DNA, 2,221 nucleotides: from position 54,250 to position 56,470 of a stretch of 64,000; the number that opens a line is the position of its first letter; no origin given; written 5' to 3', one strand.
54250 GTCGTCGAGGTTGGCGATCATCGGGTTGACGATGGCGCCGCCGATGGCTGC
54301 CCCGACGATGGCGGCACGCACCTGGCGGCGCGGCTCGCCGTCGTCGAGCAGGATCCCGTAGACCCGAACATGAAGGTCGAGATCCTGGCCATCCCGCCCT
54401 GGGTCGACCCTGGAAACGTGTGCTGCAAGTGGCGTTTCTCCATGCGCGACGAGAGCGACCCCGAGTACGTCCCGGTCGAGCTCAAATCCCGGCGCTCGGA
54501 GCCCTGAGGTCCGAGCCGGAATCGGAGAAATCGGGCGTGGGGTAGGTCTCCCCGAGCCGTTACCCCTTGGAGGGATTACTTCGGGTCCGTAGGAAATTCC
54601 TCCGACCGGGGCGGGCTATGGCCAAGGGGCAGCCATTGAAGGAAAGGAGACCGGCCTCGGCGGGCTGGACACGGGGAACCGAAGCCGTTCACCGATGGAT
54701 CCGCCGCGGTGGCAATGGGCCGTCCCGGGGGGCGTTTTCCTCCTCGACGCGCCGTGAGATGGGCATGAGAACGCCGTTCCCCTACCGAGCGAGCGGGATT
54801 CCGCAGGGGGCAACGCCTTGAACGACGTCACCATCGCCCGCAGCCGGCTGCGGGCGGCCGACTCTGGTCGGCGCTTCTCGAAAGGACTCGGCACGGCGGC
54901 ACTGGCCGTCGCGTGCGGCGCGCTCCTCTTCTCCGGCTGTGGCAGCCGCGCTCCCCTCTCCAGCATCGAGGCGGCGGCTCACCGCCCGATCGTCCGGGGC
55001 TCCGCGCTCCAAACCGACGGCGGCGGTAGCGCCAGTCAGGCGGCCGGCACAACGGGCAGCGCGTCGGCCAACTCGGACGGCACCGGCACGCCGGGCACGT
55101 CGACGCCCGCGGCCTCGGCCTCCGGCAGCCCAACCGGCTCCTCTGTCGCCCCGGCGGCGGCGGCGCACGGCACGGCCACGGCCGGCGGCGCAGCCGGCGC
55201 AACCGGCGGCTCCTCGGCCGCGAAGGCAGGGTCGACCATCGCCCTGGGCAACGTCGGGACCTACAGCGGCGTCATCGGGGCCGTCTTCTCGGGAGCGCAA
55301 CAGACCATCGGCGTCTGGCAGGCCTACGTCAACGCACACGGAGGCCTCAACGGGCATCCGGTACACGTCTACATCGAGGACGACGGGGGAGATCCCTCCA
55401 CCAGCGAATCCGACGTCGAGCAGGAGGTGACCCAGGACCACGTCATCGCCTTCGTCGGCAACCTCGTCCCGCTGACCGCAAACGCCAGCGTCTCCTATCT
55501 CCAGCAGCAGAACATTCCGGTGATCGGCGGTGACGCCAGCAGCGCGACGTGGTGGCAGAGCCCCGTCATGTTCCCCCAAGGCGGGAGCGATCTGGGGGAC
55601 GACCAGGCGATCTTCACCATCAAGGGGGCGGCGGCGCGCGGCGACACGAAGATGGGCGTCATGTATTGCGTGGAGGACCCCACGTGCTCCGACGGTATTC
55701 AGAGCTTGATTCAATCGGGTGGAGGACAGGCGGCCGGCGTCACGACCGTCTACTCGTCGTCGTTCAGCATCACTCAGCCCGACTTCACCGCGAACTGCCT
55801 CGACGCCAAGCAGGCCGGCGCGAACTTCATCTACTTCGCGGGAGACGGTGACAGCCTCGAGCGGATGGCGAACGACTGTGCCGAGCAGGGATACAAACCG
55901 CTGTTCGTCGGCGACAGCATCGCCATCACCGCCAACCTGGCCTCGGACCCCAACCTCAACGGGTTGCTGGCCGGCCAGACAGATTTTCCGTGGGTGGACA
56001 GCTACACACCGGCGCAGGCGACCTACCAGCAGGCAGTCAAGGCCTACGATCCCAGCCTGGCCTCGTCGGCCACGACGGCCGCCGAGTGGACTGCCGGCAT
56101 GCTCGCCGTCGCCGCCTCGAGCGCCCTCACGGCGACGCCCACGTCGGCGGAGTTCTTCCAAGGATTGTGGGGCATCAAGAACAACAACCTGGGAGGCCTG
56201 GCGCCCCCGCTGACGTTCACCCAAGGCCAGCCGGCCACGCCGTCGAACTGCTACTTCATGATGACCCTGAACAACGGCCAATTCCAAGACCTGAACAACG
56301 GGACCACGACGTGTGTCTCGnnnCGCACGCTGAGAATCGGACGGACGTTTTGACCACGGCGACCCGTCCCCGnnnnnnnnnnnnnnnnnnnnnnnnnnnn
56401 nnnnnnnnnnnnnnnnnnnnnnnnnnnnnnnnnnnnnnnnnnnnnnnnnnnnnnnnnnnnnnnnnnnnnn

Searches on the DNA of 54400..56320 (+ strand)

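Call 4: search_rna_families(source=window, start=54400, end=54900, threshold=evalue, max_evalue=10, show_alignments=3)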
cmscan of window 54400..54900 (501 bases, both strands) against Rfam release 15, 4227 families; matches with E-value up to 10: 2.
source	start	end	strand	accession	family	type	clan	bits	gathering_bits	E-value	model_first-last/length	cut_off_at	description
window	54666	54722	-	RF02804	PyrR206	Gene; snRNA; snoRNA; HACA-box;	-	15.6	46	3.6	1-60/60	no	Pyrobaculum sRNA 206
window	54805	54878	+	RF02241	Xoo2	Gene; sRNA;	-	13.9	45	4.2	1-78/78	no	Xanthomonadaceae sRNA Xoo2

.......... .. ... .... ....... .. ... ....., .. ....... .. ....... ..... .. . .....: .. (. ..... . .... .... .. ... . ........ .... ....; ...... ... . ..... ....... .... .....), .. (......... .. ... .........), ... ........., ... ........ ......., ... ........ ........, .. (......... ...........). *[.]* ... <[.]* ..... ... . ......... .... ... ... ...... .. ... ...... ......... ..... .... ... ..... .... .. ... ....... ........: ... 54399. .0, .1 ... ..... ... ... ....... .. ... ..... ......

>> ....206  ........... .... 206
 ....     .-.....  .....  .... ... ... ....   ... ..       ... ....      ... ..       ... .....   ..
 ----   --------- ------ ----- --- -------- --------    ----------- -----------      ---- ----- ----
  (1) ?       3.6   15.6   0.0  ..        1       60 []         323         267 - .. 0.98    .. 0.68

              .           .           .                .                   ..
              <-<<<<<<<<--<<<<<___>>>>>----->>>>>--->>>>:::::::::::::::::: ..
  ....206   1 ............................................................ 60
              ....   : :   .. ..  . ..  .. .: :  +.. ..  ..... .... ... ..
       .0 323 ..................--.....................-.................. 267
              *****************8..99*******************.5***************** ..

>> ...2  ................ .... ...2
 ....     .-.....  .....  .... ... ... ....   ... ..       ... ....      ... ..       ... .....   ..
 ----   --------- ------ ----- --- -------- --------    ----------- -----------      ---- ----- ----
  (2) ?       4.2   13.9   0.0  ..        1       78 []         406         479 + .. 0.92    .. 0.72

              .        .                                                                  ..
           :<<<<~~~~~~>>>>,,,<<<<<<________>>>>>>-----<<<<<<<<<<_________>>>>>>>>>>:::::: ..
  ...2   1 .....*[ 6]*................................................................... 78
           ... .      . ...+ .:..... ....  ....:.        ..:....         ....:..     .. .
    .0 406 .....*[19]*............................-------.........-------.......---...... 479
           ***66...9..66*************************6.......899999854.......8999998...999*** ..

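Call 59: search_rna_families(sources=[L002, L076, L078, L077, L007, L012, L003, L014, L016, L017, L021, L015, L018, L013, L020, L004], threshold=gathering)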
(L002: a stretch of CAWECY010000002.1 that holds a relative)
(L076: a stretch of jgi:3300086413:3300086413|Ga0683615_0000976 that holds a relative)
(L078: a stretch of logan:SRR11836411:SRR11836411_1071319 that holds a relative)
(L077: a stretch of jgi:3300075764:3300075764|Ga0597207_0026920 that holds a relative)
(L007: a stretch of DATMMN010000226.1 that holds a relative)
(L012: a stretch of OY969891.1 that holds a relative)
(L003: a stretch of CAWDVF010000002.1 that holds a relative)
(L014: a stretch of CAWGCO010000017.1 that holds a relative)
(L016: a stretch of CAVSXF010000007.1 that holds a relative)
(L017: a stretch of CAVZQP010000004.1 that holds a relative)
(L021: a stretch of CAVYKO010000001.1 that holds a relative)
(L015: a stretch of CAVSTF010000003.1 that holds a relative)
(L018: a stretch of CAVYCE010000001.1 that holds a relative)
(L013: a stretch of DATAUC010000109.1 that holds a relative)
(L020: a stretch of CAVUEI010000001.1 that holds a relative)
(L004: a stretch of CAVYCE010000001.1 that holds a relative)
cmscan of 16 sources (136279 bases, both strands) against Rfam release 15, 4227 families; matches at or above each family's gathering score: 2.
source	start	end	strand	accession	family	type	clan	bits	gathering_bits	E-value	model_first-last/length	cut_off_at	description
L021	631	703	+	RF00005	tRNA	Gene; tRNA;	CL00001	60.3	29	3e-10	1-71/71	no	tRNA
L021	516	587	+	RF00005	tRNA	Gene; tRNA;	CL00001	56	29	4.8e-09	1-71/71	no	tRNA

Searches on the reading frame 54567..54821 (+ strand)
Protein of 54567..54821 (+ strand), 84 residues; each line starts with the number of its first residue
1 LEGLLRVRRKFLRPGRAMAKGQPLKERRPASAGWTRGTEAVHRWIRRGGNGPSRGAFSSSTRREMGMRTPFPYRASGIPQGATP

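Call 13: search_protein_families(library=pfam, proteins=[window:54567-54821:+], max_evalue=0.01)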
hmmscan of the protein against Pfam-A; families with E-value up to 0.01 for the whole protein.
window:54567-54821:+ (84 aa): 0 families
